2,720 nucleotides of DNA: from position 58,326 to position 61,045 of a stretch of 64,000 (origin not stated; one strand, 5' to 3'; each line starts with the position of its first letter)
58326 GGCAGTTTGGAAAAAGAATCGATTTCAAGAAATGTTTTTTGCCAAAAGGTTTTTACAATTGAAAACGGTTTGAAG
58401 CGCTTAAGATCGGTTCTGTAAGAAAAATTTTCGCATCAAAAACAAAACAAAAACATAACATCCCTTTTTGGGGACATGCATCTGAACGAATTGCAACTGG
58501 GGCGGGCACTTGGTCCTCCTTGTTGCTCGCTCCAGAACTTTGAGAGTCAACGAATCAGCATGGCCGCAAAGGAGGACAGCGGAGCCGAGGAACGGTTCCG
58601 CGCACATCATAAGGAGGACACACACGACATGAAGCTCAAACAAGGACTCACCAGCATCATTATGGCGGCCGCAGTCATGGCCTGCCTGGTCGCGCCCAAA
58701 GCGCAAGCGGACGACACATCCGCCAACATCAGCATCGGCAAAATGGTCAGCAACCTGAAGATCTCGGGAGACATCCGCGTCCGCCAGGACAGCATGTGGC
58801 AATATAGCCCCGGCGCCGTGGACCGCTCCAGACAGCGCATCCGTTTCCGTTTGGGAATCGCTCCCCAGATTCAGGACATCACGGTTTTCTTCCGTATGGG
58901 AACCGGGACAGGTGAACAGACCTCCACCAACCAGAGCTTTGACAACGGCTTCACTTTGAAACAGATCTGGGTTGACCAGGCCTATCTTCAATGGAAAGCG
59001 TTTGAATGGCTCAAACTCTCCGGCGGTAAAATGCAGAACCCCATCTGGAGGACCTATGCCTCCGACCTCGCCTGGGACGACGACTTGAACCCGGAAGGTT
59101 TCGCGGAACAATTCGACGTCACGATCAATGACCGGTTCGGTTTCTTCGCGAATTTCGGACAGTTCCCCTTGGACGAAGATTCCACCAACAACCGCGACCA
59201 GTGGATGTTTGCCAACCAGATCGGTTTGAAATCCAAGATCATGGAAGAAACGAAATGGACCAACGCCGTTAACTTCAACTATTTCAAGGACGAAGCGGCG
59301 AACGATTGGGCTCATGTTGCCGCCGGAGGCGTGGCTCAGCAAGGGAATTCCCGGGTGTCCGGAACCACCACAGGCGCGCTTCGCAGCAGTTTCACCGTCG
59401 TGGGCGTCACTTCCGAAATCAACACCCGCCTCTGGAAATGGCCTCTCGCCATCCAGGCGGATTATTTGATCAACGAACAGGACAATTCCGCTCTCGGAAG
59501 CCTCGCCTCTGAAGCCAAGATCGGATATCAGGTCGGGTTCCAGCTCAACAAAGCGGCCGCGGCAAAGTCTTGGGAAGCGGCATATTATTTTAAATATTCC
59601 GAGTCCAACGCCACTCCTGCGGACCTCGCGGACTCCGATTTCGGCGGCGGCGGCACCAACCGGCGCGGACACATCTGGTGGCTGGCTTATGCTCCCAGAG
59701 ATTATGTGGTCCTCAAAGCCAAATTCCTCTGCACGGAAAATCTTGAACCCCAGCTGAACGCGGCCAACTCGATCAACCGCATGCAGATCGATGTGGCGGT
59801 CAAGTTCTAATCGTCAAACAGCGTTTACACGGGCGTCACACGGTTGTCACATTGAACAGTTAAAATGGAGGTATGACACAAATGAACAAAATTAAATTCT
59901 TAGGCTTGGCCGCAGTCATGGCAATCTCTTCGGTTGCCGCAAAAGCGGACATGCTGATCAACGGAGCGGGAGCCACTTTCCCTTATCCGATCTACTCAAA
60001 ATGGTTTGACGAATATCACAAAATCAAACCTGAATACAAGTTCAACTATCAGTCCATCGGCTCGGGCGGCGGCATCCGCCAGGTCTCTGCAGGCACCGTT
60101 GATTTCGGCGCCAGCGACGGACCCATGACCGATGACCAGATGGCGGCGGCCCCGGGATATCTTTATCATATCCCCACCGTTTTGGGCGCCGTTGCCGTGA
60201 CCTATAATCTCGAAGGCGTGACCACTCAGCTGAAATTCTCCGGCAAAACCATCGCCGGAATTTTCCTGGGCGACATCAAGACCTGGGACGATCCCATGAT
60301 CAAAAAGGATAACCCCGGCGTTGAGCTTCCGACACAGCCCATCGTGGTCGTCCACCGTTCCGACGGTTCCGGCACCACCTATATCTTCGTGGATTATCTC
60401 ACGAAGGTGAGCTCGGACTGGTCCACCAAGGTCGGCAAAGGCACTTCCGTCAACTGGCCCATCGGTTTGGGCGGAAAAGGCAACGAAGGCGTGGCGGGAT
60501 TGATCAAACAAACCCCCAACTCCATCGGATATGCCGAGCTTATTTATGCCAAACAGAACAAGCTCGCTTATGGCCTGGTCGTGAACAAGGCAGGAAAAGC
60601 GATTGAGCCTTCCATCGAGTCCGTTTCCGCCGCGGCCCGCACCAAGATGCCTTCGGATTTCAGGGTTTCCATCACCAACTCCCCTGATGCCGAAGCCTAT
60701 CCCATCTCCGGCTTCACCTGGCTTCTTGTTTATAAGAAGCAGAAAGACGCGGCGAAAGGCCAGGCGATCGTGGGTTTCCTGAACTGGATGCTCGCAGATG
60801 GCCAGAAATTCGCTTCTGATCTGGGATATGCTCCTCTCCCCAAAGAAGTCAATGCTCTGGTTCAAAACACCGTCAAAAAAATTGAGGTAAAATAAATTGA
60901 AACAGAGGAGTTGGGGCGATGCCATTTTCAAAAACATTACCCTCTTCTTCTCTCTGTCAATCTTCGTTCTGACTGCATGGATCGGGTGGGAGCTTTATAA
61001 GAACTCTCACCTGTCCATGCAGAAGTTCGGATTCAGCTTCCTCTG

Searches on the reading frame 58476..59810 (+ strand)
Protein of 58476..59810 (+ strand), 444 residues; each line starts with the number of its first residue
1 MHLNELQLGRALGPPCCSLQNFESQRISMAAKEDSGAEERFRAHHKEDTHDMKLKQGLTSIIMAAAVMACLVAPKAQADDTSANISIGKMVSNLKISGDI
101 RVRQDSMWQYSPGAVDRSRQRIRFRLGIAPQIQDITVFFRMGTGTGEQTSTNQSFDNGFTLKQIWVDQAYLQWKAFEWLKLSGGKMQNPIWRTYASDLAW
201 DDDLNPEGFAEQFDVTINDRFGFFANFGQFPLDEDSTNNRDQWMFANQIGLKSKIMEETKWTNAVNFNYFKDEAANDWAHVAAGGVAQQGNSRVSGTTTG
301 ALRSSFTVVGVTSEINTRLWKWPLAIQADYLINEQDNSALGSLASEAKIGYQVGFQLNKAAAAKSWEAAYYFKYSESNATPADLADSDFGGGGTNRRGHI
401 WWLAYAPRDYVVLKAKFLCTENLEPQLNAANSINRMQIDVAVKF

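Call 68: search_protein_families(library=pfam, proteins=[window:58476-59810:+], max_evalue=0.00001)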
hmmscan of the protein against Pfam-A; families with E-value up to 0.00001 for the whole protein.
window:58476-59810:+ (444 aa): 1 family
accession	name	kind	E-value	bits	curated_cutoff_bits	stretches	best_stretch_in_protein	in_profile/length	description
PF16930.11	Porin_5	-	9.8e-45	153.5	22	2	115-275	157-330/535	Putative porin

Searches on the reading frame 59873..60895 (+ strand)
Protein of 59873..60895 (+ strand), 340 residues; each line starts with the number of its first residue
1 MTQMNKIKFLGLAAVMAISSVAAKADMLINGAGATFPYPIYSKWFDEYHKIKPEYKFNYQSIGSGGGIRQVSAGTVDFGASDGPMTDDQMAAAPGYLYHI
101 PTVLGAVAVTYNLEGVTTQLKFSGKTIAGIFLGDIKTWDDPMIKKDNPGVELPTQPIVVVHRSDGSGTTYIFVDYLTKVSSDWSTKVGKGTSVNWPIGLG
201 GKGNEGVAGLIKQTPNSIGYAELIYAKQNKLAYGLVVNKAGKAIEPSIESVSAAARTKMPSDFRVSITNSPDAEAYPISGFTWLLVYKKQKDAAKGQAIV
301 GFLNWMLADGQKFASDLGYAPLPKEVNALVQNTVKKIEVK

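Call 68: search_protein_families(library=pfam, proteins=[window:59873-60895:+], max_evalue=0.00001)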
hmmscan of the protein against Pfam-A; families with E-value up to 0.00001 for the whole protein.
window:59873-60895:+ (340 aa): 3 families
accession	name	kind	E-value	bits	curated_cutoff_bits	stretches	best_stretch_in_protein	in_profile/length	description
PF12849.12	PBP_like_2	-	5.6e-39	134.9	27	1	23-309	4-266/267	PBP superfamily domain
PF01547.30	SBP_bac_1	-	2.5e-18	67.6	26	1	38-312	12-306/307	Bacterial extracellular solute-binding protein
PF12727.12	PBP_like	-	6.4e-06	25.9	27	0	47-179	3-116/193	PBP superfamily domain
